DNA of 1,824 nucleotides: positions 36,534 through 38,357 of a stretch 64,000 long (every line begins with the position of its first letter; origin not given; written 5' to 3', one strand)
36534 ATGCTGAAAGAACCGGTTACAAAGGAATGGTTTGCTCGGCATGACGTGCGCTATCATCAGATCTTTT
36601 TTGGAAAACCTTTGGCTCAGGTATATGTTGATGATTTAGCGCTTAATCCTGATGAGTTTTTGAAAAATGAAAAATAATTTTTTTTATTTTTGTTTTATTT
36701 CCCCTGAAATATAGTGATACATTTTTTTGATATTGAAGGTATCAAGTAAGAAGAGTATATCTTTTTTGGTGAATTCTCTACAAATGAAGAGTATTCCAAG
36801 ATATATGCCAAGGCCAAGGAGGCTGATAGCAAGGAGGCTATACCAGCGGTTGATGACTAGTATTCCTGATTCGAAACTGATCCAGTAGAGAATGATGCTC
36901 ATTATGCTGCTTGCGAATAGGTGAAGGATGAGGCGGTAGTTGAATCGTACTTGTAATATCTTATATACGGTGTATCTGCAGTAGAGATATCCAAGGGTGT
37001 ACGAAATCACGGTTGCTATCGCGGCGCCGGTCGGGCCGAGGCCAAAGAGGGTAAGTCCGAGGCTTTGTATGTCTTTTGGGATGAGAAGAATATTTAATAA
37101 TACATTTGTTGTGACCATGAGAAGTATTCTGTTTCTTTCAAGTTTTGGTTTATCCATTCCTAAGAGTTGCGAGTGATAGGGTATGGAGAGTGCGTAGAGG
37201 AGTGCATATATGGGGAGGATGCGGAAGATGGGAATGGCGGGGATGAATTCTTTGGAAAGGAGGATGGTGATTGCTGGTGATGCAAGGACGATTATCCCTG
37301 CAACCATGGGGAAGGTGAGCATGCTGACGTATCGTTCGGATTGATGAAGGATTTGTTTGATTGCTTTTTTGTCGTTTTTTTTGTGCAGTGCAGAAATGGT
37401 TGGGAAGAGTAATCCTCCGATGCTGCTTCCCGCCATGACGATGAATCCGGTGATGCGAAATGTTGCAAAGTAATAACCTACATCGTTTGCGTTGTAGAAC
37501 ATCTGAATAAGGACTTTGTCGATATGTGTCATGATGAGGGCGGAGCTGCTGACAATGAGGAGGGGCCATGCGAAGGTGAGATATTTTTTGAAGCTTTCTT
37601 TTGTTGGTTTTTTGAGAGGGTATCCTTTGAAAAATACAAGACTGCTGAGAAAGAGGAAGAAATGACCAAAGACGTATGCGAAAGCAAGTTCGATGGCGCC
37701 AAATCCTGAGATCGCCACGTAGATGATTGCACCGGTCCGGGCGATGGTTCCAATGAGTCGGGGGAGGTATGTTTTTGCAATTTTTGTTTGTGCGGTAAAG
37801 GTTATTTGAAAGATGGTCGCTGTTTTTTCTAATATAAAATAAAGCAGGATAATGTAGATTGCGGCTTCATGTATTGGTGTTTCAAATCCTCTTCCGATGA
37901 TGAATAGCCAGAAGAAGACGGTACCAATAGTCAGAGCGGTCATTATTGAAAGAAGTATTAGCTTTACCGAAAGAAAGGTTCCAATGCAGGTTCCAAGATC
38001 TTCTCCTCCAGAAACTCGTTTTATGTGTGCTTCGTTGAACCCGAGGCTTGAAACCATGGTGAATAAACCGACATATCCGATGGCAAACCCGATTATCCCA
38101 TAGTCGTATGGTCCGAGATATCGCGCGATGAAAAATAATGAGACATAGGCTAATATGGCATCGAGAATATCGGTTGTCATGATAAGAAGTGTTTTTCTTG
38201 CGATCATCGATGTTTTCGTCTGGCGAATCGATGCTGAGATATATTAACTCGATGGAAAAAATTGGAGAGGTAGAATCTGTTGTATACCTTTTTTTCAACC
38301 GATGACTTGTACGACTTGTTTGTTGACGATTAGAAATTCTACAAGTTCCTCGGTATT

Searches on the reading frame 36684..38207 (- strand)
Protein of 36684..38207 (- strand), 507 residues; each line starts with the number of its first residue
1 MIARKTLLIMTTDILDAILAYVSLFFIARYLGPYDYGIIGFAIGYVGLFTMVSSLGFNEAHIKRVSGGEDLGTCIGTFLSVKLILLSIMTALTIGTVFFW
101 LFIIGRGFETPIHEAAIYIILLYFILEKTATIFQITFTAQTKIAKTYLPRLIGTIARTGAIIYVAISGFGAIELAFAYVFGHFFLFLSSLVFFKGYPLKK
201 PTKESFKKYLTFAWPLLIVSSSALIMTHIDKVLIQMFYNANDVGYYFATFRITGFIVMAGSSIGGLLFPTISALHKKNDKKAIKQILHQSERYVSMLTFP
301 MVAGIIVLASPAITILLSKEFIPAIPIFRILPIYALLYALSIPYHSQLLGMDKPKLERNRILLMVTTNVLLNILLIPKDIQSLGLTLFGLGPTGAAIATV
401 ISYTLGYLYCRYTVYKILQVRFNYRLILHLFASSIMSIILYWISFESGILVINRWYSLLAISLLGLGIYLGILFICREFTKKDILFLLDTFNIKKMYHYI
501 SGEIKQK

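Call 14: search_protein_families(library=ncbifam, proteins=[window:36684-38207:-], max_evalue=0.001)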
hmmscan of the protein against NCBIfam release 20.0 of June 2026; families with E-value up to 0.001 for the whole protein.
window:36684-38207:- (507 aa): 8 families
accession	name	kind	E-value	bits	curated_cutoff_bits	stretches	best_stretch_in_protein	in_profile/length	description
NF007773.0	PRK10459.1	equivalog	3.6e-10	39.4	273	1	17-476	22-467/492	MOP flippase family protein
NF058658.1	Oglyco_Wzx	exception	1.4e-09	37.6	720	1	19-481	27-468/478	O-glycosylation flippase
NF050818.1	PolSacchBiosHfsF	equivalog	6.1e-08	32.1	700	1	4-442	4-432/468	polysaccharide biosynthesis protein HfsF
NF041871.1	Wzx_EPS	equivalog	8.2e-08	31.4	800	1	19-404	19-392/492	exopolysaccharide biosynthesis flippase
TIGR00797.1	matE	subfamily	1.5e-07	30.7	147.4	1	252-424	37-202/396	MATE family efflux transporter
NF047674.1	TeichurnBiosyTuaB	equivalog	5.5e-07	29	580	1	18-463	24-455/469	teichuronic acid biosynthesis protein TuaB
TIGR01695.1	murJ_mviN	equivalog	2.9e-06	26.3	235.55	1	77-319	85-336/506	murein biosynthesis integral membrane protein MurJ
NF041503.1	WZX_like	subfamily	0.00034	19.8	300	1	82-338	99-360/429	O-unit flippase-like protein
